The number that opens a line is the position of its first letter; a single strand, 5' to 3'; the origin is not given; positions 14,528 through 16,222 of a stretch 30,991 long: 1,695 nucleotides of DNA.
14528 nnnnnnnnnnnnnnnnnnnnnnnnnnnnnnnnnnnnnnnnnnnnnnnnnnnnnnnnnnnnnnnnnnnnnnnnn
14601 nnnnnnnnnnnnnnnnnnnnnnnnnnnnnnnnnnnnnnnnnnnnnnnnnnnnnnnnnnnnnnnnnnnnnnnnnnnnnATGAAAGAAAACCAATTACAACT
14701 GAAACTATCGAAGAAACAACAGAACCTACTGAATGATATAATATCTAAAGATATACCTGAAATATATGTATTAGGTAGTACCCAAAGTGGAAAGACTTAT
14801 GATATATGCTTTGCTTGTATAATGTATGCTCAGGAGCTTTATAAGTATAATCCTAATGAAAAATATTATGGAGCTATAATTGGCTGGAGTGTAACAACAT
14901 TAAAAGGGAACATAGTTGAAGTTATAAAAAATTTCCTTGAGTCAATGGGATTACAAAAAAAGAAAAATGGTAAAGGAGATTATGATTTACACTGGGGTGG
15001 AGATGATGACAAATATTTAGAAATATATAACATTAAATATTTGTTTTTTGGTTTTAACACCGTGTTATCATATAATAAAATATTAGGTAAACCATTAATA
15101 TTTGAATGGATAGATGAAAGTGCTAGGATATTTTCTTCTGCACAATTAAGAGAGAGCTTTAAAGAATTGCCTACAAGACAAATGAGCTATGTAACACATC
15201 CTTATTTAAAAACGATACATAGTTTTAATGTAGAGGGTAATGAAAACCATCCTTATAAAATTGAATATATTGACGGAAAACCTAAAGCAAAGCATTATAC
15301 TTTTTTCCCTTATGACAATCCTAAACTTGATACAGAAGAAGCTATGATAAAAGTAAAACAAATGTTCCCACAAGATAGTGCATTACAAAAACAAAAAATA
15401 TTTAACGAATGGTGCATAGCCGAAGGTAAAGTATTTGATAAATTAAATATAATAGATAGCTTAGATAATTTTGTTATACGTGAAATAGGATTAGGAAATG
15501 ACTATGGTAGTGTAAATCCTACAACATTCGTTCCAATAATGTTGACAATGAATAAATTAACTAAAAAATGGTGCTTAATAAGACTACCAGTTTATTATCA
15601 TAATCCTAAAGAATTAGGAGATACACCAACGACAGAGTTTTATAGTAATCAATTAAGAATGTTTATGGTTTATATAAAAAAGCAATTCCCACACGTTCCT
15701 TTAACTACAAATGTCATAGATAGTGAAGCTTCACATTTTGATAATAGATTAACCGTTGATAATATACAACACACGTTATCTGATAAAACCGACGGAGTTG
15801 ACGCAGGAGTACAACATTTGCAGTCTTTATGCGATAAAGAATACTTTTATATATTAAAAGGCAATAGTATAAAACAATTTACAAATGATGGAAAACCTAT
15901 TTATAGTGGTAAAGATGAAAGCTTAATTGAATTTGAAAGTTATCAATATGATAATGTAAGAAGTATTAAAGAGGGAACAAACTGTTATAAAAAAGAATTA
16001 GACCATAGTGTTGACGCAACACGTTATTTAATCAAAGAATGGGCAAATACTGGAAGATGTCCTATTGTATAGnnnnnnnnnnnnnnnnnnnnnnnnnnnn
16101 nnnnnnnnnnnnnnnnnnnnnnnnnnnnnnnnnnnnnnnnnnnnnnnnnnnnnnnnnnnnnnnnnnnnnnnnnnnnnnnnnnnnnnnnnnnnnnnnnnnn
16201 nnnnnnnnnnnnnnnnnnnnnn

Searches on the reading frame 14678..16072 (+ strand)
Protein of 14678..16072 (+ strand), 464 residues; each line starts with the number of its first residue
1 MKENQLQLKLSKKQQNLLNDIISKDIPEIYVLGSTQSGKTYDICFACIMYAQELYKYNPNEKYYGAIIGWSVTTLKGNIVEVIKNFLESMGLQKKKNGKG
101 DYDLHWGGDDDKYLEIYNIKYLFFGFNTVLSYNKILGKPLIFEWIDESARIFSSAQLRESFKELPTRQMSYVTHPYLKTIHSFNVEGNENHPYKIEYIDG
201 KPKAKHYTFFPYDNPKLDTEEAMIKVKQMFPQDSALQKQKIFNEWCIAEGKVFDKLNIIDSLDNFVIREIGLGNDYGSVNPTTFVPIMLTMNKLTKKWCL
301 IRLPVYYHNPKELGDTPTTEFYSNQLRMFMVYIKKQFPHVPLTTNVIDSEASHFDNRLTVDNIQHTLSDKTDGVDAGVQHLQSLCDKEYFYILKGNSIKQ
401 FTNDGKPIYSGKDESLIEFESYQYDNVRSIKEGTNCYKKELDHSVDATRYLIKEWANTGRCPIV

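Call 61: search_dna_similar(query=window:14678-16072:+, collection=phages, mode=protein, max_rows=12)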
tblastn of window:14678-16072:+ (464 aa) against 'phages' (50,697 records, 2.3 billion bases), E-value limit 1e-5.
Records with a match: 48; places in all: 48; records where one place covers at least 80% of the query: 44.
Best place of each record, by identity: <60% 48.
By first word of the organism name: Lactobacillus 14; Bacillus 8; Clostridium 7; Oenococcus 6; Geobacillus 3; Latilactobacillus 2; Deep-sea 2; Psychrobacillus 1; Streptomyces 1; Clostridioides 1; and 3 more.
By host as written in the record: Lactobacillus paracasei 9; - 7; Bacillus subtilis 6; Clostridium tetani ATCC 19406 2; Clostridium tetani C2 2; Lactobacillus casei BL23 2; Oenococcus oeni Sarco S13 2; Oenococcus oeni Sarco S11 2; and 15 more.
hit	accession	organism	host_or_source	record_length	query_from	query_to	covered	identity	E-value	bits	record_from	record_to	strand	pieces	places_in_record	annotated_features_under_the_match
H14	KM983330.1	Clostridium phage phiCT19406A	Clostridium tetani ATCC 19406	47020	33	452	91%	26.4%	3e-12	75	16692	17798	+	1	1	terminase large subunit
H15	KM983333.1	Clostridium phage phiCTC2A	Clostridium tetani C2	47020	33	452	91%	26.4%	3e-12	75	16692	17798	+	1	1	terminase large subunit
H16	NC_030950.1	Clostridium phage phiCT19406A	Clostridium tetani ATCC 19406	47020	33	452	91%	26.4%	3e-12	75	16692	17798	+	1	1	terminase large subunit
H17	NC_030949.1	Clostridium phage phiCTC2A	Clostridium tetani C2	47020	33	452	91%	26.4%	3e-12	75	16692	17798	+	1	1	terminase large subunit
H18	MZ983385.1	Psychrobacillus phage PVJ1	Psychrobacillus sp. GC2J1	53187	24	452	92%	25.2%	1e-6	57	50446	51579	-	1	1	large subunit terminase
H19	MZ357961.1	Bacillus phage Flasso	Bacillus cereus MCR1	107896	33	452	91%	25.2%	2e-8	63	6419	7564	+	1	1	terminase large subunit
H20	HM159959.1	Clostridium phage phiCTP1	-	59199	24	452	92%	24.7%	3e-6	56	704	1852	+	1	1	putative terminase large subunit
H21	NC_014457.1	Clostridium phage phiCTP1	-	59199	24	452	92%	24.7%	3e-6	56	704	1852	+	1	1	terminase large subunit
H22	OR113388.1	Clostridium phage vB_CtyS-FA88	Clostridium sp.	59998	24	452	92%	24.7%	3e-6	56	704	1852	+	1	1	putative terminase large subunit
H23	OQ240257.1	Latilactobacillus phage TMW 1.1365 P3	Latilactobacillus curvatus TMW 1.1365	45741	33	452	91%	24.8%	9e-12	74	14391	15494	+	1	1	putative terminase large subunit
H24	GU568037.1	Deep-sea thermophilic phage D6E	-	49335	33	452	91%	24.7%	2e-8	63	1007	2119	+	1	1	large subunit terminase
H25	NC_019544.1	Deep-sea thermophilic phage D6E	-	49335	33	452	91%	24.7%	2e-8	63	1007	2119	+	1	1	terminase large subunit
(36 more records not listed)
